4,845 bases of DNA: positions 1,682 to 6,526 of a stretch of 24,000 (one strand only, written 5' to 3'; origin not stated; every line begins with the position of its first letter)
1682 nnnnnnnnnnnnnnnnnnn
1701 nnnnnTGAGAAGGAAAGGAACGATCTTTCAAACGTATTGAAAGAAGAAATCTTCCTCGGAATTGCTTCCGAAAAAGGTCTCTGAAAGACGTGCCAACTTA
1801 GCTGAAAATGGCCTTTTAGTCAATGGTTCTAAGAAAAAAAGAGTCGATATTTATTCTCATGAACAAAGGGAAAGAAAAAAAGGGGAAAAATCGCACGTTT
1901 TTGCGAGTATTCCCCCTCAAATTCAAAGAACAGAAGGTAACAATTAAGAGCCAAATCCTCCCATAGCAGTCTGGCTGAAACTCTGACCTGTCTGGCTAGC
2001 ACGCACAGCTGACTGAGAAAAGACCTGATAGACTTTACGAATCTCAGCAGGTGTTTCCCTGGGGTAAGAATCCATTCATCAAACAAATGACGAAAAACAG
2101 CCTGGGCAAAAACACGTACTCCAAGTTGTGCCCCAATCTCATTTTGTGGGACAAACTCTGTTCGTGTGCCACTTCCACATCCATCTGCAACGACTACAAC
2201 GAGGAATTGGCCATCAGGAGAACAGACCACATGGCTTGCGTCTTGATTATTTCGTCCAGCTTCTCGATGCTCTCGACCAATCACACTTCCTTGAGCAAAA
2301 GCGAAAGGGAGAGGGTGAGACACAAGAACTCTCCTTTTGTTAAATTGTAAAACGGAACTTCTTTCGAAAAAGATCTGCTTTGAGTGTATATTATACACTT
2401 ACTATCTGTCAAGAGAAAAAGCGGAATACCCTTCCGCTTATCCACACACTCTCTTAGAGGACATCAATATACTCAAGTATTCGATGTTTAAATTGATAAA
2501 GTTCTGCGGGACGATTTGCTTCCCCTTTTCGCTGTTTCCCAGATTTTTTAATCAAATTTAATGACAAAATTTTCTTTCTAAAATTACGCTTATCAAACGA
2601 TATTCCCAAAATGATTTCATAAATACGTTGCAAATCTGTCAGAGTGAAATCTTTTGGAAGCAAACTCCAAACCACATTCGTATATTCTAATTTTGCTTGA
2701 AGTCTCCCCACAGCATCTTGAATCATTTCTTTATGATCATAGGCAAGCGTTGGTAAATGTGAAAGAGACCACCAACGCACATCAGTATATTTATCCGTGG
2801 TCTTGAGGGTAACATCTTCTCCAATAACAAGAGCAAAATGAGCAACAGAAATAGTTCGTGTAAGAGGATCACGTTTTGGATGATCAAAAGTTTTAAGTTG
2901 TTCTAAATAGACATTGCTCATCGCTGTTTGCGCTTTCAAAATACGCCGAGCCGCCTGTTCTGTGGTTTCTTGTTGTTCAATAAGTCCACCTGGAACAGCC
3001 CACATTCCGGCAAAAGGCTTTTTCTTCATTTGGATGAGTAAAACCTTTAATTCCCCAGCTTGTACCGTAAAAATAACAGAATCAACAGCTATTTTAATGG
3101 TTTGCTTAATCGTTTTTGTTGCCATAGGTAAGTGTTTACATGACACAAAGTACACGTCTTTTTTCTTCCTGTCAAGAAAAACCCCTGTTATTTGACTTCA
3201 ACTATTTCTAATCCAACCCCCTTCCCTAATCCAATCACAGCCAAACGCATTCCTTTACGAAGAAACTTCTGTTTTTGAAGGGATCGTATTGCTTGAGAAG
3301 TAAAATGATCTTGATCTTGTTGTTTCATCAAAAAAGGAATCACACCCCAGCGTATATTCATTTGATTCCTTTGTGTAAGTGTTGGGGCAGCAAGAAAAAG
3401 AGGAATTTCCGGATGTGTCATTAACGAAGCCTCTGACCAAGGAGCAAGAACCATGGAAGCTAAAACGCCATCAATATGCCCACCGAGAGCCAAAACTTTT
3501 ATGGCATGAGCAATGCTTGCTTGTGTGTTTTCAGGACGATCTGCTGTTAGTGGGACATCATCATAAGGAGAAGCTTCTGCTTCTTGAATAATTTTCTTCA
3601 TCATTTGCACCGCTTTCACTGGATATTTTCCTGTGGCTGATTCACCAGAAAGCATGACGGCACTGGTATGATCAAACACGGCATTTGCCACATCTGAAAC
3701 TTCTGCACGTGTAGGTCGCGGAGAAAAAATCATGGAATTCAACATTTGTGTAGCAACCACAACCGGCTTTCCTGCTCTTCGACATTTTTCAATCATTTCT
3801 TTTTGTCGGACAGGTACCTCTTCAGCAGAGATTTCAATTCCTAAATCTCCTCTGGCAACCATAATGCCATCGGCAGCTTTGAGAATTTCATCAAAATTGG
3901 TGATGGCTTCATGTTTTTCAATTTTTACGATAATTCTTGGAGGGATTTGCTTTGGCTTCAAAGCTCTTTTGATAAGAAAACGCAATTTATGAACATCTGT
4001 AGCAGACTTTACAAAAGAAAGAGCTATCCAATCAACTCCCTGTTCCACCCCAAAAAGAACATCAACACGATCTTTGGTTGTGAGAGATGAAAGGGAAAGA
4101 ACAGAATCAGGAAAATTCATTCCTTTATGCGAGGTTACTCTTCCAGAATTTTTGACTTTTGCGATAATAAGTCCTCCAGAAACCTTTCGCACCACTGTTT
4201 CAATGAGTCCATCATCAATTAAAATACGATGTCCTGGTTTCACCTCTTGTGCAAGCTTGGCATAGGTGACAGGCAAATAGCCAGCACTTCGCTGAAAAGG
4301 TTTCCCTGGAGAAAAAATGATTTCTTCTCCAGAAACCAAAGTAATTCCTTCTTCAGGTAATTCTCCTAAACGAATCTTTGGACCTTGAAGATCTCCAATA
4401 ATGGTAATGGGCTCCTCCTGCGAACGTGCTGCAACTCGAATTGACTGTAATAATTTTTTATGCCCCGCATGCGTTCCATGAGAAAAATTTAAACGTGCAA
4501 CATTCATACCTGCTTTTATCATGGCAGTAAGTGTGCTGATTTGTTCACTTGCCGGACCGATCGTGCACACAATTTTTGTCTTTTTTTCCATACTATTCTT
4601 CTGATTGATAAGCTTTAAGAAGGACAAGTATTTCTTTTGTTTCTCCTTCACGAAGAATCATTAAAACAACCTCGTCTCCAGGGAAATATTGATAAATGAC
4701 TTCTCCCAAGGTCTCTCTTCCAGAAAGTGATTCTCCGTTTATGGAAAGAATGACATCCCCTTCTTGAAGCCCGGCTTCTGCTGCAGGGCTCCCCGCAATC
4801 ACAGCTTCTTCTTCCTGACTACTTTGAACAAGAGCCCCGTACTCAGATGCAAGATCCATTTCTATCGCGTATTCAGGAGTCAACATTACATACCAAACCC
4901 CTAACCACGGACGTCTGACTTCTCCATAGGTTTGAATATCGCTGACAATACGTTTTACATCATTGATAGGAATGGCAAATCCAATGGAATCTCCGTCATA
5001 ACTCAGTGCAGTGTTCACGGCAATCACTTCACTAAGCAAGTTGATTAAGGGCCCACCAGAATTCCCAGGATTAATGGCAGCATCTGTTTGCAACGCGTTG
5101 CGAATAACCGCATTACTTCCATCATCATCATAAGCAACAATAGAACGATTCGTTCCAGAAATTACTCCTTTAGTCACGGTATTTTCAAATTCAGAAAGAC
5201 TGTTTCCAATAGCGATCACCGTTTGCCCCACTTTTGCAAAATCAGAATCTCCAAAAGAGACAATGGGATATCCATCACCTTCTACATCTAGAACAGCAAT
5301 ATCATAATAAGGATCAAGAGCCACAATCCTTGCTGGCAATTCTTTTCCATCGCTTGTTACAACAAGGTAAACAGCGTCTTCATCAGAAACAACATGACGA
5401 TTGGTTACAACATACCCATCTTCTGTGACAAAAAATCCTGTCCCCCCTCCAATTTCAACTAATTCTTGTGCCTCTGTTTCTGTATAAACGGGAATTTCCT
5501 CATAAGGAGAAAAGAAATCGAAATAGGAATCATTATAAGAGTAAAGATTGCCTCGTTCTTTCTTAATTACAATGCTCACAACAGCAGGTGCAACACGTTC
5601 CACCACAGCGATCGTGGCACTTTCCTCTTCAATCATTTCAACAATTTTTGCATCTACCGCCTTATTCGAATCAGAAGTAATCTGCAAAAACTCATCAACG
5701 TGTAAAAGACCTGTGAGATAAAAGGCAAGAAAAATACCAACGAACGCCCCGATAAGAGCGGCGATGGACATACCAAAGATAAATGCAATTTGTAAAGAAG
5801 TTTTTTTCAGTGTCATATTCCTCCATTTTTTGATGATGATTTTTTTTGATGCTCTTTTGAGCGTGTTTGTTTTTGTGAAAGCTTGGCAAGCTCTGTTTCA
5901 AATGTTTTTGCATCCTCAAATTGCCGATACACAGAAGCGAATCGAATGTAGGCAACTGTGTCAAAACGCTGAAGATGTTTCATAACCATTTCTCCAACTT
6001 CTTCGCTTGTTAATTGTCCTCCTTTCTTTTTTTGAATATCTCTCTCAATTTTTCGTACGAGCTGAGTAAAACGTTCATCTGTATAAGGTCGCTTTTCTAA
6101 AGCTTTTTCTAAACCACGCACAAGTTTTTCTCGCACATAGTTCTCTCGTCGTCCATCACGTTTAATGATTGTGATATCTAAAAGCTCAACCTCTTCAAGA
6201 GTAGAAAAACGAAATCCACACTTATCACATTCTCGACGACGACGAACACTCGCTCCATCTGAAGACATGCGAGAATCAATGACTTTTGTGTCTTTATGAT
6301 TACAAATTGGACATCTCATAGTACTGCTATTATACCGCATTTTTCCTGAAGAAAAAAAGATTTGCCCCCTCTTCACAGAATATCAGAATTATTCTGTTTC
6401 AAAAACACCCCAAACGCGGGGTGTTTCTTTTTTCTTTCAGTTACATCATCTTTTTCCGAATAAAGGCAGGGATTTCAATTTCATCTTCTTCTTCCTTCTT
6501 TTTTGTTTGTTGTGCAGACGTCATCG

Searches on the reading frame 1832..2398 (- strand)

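Call 7: search_protein_families(library=pfam, proteins=[window:1832-2398:-], max_evalue=0.001)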
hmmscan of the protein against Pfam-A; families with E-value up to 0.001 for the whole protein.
window:1832-2398:- (189 aa): 1 family
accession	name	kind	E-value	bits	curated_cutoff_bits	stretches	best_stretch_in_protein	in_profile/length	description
PF13672.11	PP2C_2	-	1.9e-08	34.5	24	1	40-117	1-65/209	Protein phosphatase 2C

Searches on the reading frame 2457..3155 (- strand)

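Call 7: search_protein_families(library=pfam, proteins=[window:2457-3155:-], max_evalue=0.001)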
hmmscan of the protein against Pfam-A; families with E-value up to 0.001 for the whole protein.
window:2457-3155:- (233 aa): 3 families
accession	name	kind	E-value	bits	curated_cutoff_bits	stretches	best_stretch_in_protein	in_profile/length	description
PF21906.2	NrtR_WHD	-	1.2e-24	86.7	27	1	164-222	3-61/61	NrtR DNA-binding winged helix domain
PF00293.34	NUDIX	-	4.7e-15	56.2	21.1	1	27-147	9-133/134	NUDIX domain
PF19368.5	AraR_C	-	6.5e-13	49.2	23.8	1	158-224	1-68/82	AraR C-terminal winged HTH domain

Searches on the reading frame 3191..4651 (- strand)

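Call 7: search_protein_families(library=pfam, proteins=[window:3191-4651:-], max_evalue=0.001)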
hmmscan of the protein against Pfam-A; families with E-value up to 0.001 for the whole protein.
window:3191-4651:- (487 aa): 2 families
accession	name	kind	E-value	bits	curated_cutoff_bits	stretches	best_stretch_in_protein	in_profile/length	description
PF00224.27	PK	-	4.4e-118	394.6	30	1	23-348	2-328/328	Pyruvate kinase, barrel domain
PF02887.21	PK_C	-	4.8e-06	27.1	28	1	413-473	36-97/114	Pyruvate kinase, alpha/beta domain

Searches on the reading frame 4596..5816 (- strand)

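Call 7: search_protein_families(library=pfam, proteins=[window:4596-5816:-], max_evalue=0.001)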
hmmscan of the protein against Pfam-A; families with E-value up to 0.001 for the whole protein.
window:4596-5816:- (407 aa): 5 families
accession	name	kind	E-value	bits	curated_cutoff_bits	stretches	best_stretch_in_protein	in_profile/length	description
PF13365.12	Trypsin_2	-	7.2e-33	114.8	27.6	1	125-267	1-144/144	Trypsin-like peptidase domain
PF00089.32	Trypsin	-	3e-16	60.3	20.6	1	124-289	22-218/220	Trypsin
PF13180.12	PDZ_2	-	1.3e-13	51.5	27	1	306-398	4-78/80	PDZ domain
PF17820.7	PDZ_6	-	8e-12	45.2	27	1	338-374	4-40/54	PDZ domain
PF00595.29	PDZ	-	6e-07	30.2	23.2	1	339-367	32-60/81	PDZ domain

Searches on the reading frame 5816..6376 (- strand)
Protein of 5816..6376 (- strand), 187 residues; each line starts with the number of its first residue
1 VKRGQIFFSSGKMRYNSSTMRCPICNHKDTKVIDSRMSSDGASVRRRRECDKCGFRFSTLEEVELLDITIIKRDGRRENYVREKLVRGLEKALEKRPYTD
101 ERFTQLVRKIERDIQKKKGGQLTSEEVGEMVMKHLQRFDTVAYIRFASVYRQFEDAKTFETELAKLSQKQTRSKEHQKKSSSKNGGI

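Call 7: search_protein_families(library=pfam, proteins=[window:5816-6376:-], max_evalue=0.001)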
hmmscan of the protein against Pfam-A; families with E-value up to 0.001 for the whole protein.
window:5816-6376:- (187 aa): 2 families
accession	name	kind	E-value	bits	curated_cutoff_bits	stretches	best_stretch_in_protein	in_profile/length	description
PF03477.21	ATP-cone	-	1.8e-21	76.9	25.8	1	69-155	2-87/88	ATP cone domain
PF22811.2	Zn_ribbon_NrdR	-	2.3e-20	72.7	27.2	1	20-61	1-42/42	Transcriptional repressor NrdR-like, N-terminal domain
